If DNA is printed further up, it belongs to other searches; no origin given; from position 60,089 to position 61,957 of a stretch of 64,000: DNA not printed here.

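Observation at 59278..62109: Translationally coupled four-gene membrane module: mini-TM ORF, Lgt paralogue, Tes-like radical SAM enzyme, small polytopic protein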

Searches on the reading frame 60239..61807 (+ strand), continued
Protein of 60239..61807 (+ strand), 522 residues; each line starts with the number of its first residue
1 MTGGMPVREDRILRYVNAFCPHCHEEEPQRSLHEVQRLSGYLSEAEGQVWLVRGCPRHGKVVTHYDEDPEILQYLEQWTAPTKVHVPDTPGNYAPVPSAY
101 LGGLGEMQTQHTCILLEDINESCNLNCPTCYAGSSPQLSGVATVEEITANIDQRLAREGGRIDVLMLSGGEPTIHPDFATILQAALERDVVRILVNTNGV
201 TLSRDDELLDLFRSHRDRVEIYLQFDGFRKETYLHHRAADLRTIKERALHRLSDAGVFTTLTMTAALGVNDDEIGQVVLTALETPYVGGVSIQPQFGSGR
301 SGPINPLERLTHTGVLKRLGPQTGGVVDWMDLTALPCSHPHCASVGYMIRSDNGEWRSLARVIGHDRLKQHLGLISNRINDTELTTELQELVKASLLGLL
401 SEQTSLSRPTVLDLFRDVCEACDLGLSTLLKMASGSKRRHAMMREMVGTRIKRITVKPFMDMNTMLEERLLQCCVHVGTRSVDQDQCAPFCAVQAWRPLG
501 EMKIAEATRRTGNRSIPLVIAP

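Call 53: search_protein_families(library=pfam, proteins=[L084:6783-7178:+, L055:4600-4998:+, L002:5326-5979:+, L013:2798-3280:+, L011:2892-3209:+, L036:3836-4156:+, L002:7588-7860:+, L001:7584-7955:+], max_evalue=1)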
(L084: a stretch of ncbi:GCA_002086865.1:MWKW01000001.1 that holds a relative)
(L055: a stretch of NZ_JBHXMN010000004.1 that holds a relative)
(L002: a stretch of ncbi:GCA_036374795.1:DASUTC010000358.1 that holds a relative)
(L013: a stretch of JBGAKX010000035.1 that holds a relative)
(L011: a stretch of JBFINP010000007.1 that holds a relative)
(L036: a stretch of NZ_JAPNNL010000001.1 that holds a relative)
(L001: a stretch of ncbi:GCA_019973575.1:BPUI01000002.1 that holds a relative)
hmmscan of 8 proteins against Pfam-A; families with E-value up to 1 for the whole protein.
L084:6783-7178:+ (131 aa): 1 family
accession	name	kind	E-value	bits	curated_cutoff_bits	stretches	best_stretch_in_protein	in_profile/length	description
PF24191.1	Mycobacteriophage_TM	-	0.0063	17.5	31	1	95-124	1-30/42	Mycobacteriophage protein with transmembrane helix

L055:4600-4998:+ (132 aa): 4 families
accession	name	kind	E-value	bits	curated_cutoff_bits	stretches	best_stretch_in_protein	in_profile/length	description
PF16101.10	PRIMA1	-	0.003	17.8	38.6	1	3-58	62-117/158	Proline-rich membrane anchor 1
PF06570.16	DUF1129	-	0.0058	16.7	29.1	1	38-89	151-201/207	Protein of unknown function (DUF1129)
PF19706.4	DUF6203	-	0.032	14.6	26.7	1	77-91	20-34/54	Family of unknown function (DUF6203)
PF13886.12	TM7S3_TM198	-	0.23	11.6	29.2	1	37-125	21-110/199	TM7S3/TM198-like domain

L002:5326-5979:+ (217 aa): 4 families
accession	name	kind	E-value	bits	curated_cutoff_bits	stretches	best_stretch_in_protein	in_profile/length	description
PF21982.2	RecX_HTH1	-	9.2e-05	22.8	26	2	24-45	17-38/40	RecX, first three-helix domain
PF09835.14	DUF2062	-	0.0035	17.8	27.4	1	178-213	15-50/147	Uncharacterized protein conserved in bacteria (DUF2062)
PF10152.14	CCDC53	-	0.12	13.2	24.6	0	68-104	111-147/147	Subunit CCDC53 of WASH complex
PF03280.19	Lipase_chap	-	0.41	11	25.7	1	14-91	98-172/192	Proteobacterial lipase chaperone protein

L013:2798-3280:+ (160 aa): 5 families
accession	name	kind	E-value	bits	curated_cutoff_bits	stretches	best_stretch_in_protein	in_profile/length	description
PF09925.14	DUF2157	-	0.0062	16.7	32.4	1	62-146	31-111/146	Predicted membrane protein (DUF2157)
PF21982.2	RecX_HTH1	-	0.012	16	26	1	26-47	19-40/40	RecX, first three-helix domain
PF09438.16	DUF2017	-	0.039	14.6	25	1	6-61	26-82/179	Domain of unknown function (DUF2017)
PF17093.10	PBP_N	-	0.19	12.2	30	1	56-122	73-136/138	Penicillin-binding protein N-terminus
PF17627.7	IncE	-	0.69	10.4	27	1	54-128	53-124/132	Inclusion membrane protein E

L011:2892-3209:+ (105 aa): 0 families

L036:3836-4156:+ (106 aa): 2 families
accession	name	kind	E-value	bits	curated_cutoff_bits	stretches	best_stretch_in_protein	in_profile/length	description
PF15820.10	ECSCR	-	0.083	13.2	27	1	16-43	17-44/104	Endothelial cell-specific chemotaxis regulator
PF14364.11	DUF4408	-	0.68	10.2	22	0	29-42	17-30/33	Domain of unknown function (DUF4408)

L002:7588-7860:+ (90 aa): 0 families

L001:7584-7955:+ (123 aa): 0 families

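Call 54: search_protein_families(library=ncbifam, proteins=[L084:6783-7178:+, L055:4600-4998:+, L002:5326-5979:+, L013:2798-3280:+, L011:2892-3209:+, L036:3836-4156:+, L002:7588-7860:+, L001:7584-7955:+, L084:6001-6786:+, L084:7184-8719:+], max_evalue=1)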
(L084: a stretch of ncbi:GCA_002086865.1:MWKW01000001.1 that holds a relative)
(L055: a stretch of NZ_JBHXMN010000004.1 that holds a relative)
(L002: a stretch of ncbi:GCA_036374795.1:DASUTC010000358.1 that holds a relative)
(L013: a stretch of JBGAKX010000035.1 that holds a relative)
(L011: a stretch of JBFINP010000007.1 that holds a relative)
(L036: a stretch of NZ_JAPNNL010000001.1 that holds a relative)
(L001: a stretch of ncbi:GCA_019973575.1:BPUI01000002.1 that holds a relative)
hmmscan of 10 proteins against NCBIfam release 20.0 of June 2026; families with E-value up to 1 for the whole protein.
L084:6783-7178:+ (131 aa): 0 families

L055:4600-4998:+ (132 aa): 3 families
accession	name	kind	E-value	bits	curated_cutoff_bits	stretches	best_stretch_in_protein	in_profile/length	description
NF000276.2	SMR_qac_E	exception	0.011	16.1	185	1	33-107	28-98/101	quaternary ammonium compound efflux SMR transporter QacE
NF058571.1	GVDTG_CTERM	domain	0.041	14.2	29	1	63-89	20-43/44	GVDTG sorting domain-containing protein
NF050115.1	membrane_Rv2732c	subfamily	0.22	11.1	60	1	50-118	75-147/177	Rv2732c family membrane protein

L002:5326-5979:+ (217 aa): 1 family
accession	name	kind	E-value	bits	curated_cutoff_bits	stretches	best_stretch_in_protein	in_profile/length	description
NF050100.1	SepX_GlpR_3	exception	0.056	13.3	150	1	92-186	81-160/209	divisome protein SepX/GlpR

L013:2798-3280:+ (160 aa): 0 families

L011:2892-3209:+ (105 aa): 2 families
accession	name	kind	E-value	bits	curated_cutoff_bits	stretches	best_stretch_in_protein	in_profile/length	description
NF033137.0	SMR_qac_int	equivalog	0.061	13.9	188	1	30-100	35-103/109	Qac family quaternary ammonium compound efflux SMR transporter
NF033486.1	harvest_ssl1498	equivalog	0.53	10.2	45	1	20-47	21-49/53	photosystem II assembly protein Psb34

L036:3836-4156:+ (106 aa): 0 families

L002:7588-7860:+ (90 aa): 0 families

L001:7584-7955:+ (123 aa): 0 families

L084:6001-6786:+ (261 aa): 10 families
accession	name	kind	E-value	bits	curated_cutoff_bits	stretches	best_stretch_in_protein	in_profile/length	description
TIGR00544.1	lgt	equivalog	3.5e-26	92.2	118.9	1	6-245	16-270/280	prolipoprotein diacylglyceryl transferase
NF000778.0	PRK00052.3-4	equivalog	3.1e-23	82.7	334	1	6-217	7-216/252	prolipoprotein diacylglyceryl transferase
NF009611.0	PRK13108.1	equivalog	1.2e-15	57.4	636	1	5-229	16-259/476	prolipoprotein diacylglyceryl transferase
NF000784.0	PRK00052.4-5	subfamily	2.1e-11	43.5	409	1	6-162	7-167/298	prolipoprotein diacylglyceryl transferase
NF000775.0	PRK00052.2-5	equivalog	9.4e-06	25.1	428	1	124-236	153-269/288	prolipoprotein diacylglyceryl transferase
NF000779.0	PRK00052.3-5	equivalog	2.4e-05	24.2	405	1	5-228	11-221/257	prolipoprotein diacylglyceryl transferase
NF000780.0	PRK00052.4-1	equivalog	0.0023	17.2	547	1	163-219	193-251/327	prolipoprotein diacylglyceryl transferase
NF008437.0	PRK11280.1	equivalog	0.0039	17.1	99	1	85-128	69-112/179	hypothetical protein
NF053524.1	thylo_ssl2009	equivalog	0.032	14.9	58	1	86-104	15-33/90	ssl2009 family thylakoid membrane protein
NF000777.0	PRK00052.3-2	equivalog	0.23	10.9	558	0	113-229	143-259/310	prolipoprotein diacylglyceryl transferase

L084:7184-8719:+ (511 aa): 51 families (the best 25 are shown)
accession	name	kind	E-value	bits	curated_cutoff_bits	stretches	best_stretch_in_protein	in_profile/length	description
NF045646.2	rSAM_Se_TrsS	equivalog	5.3e-55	186.7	490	1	33-490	13-430/441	radical SAM (seleno)protein TrsS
NF045702.1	rSAM_GDGT_ether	equivalog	1.8e-38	132.4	450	2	13-336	3-314/486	tetraether lipid synthase Tes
NF045703.1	rSAM_Tes_intein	exception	1.2e-17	63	1700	2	160-333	646-816/1040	tetraether lipid synthase Tes, intein-containing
TIGR04317.1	W_rSAM_matur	equivalog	2.4e-10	40.1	380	1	114-251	9-139/349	tungsten cofactor oxidoreductase radical SAM maturase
TIGR02495.1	NrdG2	equivalog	2.8e-08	33.3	131.15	1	118-203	25-107/193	anaerobic ribonucleoside-triphosphate reductase activating protein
NF049973.1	radical_Rv1681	equivalog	3.7e-08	32.7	380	1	118-235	81-193/326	Rv1681 family radical SAM protein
TIGR02666.1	moaA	equivalog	5.8e-08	32.1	284.05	1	115-281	16-184/336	GTP 3',8-cyclase MoaA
NF012164.0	AlbA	equivalog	1.3e-07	30.4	850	1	115-275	119-273/442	subtilosin maturase AlbA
NF038283.1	viperin_w_prok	equivalog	2.6e-07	30.1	180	1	115-201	8-98/281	viperin family antiviral radical SAM protein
TIGR04340.1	rSAM_ACGX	hypoth_equivalog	3.5e-07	29.8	400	1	115-277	9-169/341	radical SAM/SPASM domain protein, ACGX system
TIGR04054.1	rSAM_NirJ1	equivalog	1.1e-06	27.6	650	1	109-201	36-125/387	putative heme d1 biosynthesis radical SAM protein NirJ1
TIGR04167.1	rSAM_SeCys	equivalog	1.2e-06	27.9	300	1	103-194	2-89/303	arsenosugar biosynthesis radical SAM (seleno)protein ArsS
NF033640.1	N_Twi_rSAM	subfamily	1.4e-06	27.7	170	1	117-252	119-270/398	twitch domain-containing radical SAM protein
TIGR04303.1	GeoRSP_rSAM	equivalog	2.3e-06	27.4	400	1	115-279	11-166/325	GeoRSP system radical SAM/SPASM protein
TIGR04051.1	rSAM_NirJ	equivalog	2.6e-06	26.6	515.45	1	115-254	8-141/354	heme d1 biosynthesis radical SAM protein NirJ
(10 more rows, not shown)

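Call 55: predict_structure(alignment_id=A1)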
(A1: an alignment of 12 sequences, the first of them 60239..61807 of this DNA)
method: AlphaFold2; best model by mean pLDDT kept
length: 522 residues; sequences in the alignment: 12
mean_pLDDT: 60.5   pTM: 0.70
mean pLDDT of the five models: 60.5, 59.6, 58.3, 56.6, 51.6
residues with pLDDT >= 90: 34; 70-90: 171; 50-70: 119; < 50: 198
segments of 3 or more residues with pLDDT < 50: 1-9, 79-140, 170-173, 235-238, 297-302, 335-341, 373-381, 387-407, 420-425, 434-436, 460-522
pLDDT, mean of each block of 10 residues (from residue 1): 42 60 76 62 74 73 76 62 35 35 33 39 30 32 66 63 60 65 84 74 84 86 81 56 85 91 81 93 89 58 62 85 90 51 66 79 66 46 46 44 46 53 48 54 76 70 42 38 39 40 35 33 30
secondary structure, 60 per line:
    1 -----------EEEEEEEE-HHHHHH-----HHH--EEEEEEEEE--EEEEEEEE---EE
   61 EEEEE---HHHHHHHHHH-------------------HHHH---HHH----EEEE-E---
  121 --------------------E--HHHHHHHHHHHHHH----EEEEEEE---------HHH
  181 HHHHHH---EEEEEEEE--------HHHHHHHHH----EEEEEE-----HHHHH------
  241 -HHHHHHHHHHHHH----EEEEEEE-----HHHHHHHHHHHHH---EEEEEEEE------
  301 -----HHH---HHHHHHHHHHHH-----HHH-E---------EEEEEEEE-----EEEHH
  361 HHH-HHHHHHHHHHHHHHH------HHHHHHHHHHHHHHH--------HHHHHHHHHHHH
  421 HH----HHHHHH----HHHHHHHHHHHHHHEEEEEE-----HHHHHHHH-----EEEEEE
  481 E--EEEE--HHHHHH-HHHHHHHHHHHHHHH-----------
elements in order: E12-19 H21-26 E37-45 E48-55 E59-65 H69-78 H98-101 E112-115 H144-157 E162-168 H178-186 E190-197 H206-214 E219-224 H230-234 H242-254 E259-265 H271-283 E287-294 H312-323 E343-350 E356-358 H359-363 H365-379 H386-400 H409-422 H427-432 H437-450 E451-456 H462-469 E475-481 E484-487 H490-495 H497-511

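Call 60: fold_search(model_id=the predicted structure, library=pdb)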
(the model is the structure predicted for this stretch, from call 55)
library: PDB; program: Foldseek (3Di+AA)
matches with E <= 10: 1374; with E <= 0.001: 42
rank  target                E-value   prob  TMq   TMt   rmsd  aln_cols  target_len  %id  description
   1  7tol                  3.4e-21  1.00  0.57  0.60   9.2       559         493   21  X-ray crystal structure of glycerol dibiphytanyl glycerol tetraether - macrocyclic archaeol synthase (GDGT-MAS) from Met (released 2022-08-31)
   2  7tom                  3.1e-20  1.00  0.61  0.63   8.4       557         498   20  X-ray crystal structure of glycerol dibiphytanyl glycerol tetraether - macrocyclic archaeol synthase (GDGT-MAS) from Met (released 2022-08-31)
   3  6efn                  1.4e-06  1.00  0.32  0.43   4.7       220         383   20  Structure of a RiPP maturase, SkfB (released 2018-10-24)
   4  2fb2_A                6.3e-06  1.00  0.30  0.45   5.2       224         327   17  Structure of the MoaA Arg17/266/268/Ala triple mutant (released 2006-05-09)
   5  1tv7_B                8.8e-06  1.00  0.30  0.45   5.7       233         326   17  Structure of the S-adenosylmethionine dependent Enzyme MoaA (released 2004-08-31)
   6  2fb2_B                6.3e-05  1.00  0.30  0.46   5.1       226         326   16  Structure of the MoaA Arg17/266/268/Ala triple mutant (released 2006-05-09)
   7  1tv7_A                8.8e-05  1.00  0.32  0.49   6.0       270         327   15  Structure of the S-adenosylmethionine dependent Enzyme MoaA (released 2004-08-31)
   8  5ff2                  9.8e-05  1.00  0.30  0.44   8.0       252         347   15  HydE from T. maritima in complex with (2R,4R)-TDA (released 2016-04-06)
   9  6q2p_B                1.3e-04  1.00  0.27  0.46   5.1       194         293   15  Crystal structure of mouse viperin bound to cytidine triphosphate and S-adenosylhomocysteine (released 2020-01-22)
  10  7pd2_B                1.5e-04  1.00  0.29  0.39   6.8       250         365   16  Crystal structure of the substrate-free radical SAM tyrosine lyase ThiH (2-iminoacetate synthase) from Thermosinus car (released 2022-05-11)
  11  3cix                  1.5e-04  1.00  0.30  0.43   8.0       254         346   14  X-RAY structure of the [FeFe]-hydrogenase maturase HydE from thermotoga maritima in complex with thiocyanate (released 2008-04-08)
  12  2yx0                  1.6e-04  1.00  0.23  0.35   8.6       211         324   16  Crystal structure of P. horikoshii TYW1 (released 2007-10-30)
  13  7pd1_A                1.7e-04  1.00  0.31  0.41   7.0       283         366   17  Crystal structure of the L-tyrosine-bound radical SAM tyrosine lyase ThiH (2-iminoacetate synthase) from Thermosinus c (released 2022-05-11)
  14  5few                  1.8e-04  1.00  0.30  0.43   8.0       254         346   14  HydE from T. maritima in complex with S-adenosyl-L-cysteine (final product) (released 2016-04-06)
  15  7o1o                  2.3e-04  1.00  0.30  0.42   6.5       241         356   15  Complex-B bound [FeFe]-hydrogenase maturase HydE fromT. Maritima (Auxiliary cluster deleted variant) (released 2021-05-26)
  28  9dfn                  4.7e-04  1.00  0.30  0.52   5.4       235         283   14  X-ray crystal structure of the second viperin-like enzyme from Trichoderma virens with bound CTP and SAM (released 2025-02-19)
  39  9dgw_B                7.9e-04  1.00  0.28  0.49   5.6       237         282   14  X-ray crystal structure of the Viperin-like enzyme from T. virens with bound CTP and SAM (released 2025-02-12)
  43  9dfw_B                1.0e-03  1.00  0.27  0.45   6.0       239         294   14  X-ray crystal structure of an engineered Viperin-like enzyme from T. virens with bound CTP and SAM (released 2025-02-12)
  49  9dfu                  1.6e-03  1.00  0.26  0.45   5.2       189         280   16  X-ray crystal structure of the second Viperin-like enzyme from T. virens variant F40H with bound CTP and SAM (released 2025-02-19)
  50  9dfw_C                1.6e-03  1.00  0.28  0.47   6.1       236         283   14  X-ray crystal structure of an engineered Viperin-like enzyme from T. virens with bound CTP and SAM (released 2025-02-12)
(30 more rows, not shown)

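Call 65: search_dna_similar(query=window:60239-61807:+, collection=plasmids, mode=protein, max_evalue=1e-20, max_rows=20)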
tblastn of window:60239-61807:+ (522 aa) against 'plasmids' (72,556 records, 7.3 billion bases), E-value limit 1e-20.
Records with a match: 10; places in all: 10; records where one place covers at least 80% of the query: 9.
Best place of each record, by identity: 60-80% 3; <60% 7.
By first word of the organism name: Mycobacterium 2; Haloarcula 2; Nonomuraea 1; Chondrinema 1; Mycolicibacterium 1; Persicobacter 1; Halorarius 1; Salinirubellus 1.
By predicted mobility (MOB-suite, as given by PLSDB): non-mobilizable 9; mobilizable 1.
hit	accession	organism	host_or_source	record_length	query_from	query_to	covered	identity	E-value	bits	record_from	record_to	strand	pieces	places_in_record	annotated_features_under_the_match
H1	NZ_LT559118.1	Nonomuraea gerenzanensis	-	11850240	1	505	97%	66.2%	0e+0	691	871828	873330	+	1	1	none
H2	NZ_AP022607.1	Mycobacterium branderi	-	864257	1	522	100%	62.6%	0e+0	669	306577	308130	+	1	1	radical SAM protein | hypothetical protein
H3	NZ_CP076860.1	Mycobacterium avium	Homo sapiens,sputum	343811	4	519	99%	62.7%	0e+0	665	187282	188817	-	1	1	radical SAM protein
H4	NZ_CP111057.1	Chondrinema litorale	Seaweed,red alga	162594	4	490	93%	28.9%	8e-52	197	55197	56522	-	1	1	radical SAM protein | prolipoprotein diacylglyceryl transferase family protein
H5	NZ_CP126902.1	Mycolicibacterium vanbaalenii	cell culture,soil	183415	9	495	93%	27.6%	1e-45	179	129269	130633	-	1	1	radical SAM protein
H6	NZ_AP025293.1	Persicobacter psychrovividus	-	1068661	5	490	93%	27.3%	2e-46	182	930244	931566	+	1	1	none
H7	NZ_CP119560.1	Haloarcula halophila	cell culture,sediment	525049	13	504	94%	25.4%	6e-23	110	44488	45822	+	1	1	radical SAM protein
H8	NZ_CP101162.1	Halorarius halobius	cell culture,salt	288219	13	492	92%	25.7%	2e-25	118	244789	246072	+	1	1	radical SAM protein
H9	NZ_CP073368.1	Haloarcula sinaiiensis ATCC 33800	cell culture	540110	5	516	98%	23.8%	1e-22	110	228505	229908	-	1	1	radical SAM protein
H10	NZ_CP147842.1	Salinirubellus sp. SYNS196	cell cuture,sediment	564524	5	300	57%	31.3%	4e-28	126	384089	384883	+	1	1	radical SAM protein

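Call 66: get_annotated_region(hit=H4, flank=5000)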
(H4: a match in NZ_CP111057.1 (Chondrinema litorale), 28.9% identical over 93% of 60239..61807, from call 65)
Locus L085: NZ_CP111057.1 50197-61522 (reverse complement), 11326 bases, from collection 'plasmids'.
description: Chondrinema litorale strain WSW3-B12 plasmid unnamed15, complete sequence
organism: Chondrinema litorale (NCBI taxid 2994555)
taxonomy: Bacteria; Bacteroidota; Cytophagia; Cytophagales; Flammeovirgaceae; Chondrinema; Chondrinema litorale
host: -; source: Seaweed,red alga; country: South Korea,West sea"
typing (MOB-suite, as given by PLSDB): non-mobilizable
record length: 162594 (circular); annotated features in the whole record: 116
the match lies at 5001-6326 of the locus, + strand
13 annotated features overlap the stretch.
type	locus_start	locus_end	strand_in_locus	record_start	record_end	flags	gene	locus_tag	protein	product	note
CDS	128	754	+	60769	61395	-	-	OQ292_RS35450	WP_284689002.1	peptidylprolyl isomerase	-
CDS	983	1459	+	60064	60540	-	-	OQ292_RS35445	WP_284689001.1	hypothetical protein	-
CDS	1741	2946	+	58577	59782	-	-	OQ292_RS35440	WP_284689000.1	MFS transporter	GO:0055085 - transmembrane transport [Evidence IEA]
CDS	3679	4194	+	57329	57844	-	-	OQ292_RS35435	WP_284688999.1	hypothetical protein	-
CDS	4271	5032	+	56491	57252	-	-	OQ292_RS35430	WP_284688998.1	prolipoprotein diacylglyceryl transferase family protein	GO:0042158 - lipoprotein biosynthetic process [Evidence IEA]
CDS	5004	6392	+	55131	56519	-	-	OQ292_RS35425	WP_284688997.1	radical SAM protein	-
CDS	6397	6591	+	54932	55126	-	-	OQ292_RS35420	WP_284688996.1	hypothetical protein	-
CDS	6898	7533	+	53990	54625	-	-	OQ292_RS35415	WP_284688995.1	hypothetical protein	-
CDS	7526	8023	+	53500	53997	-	-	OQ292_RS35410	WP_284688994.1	hypothetical protein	-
CDS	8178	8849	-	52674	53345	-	-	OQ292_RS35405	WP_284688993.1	hypothetical protein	-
CDS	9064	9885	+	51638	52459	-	-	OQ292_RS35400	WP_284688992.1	hypothetical protein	-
CDS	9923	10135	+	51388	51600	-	-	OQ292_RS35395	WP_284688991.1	helix-turn-helix domain-containing protein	-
CDS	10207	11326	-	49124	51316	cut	-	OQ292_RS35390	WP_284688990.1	molybdopterin cofactor-binding domain-containing protein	-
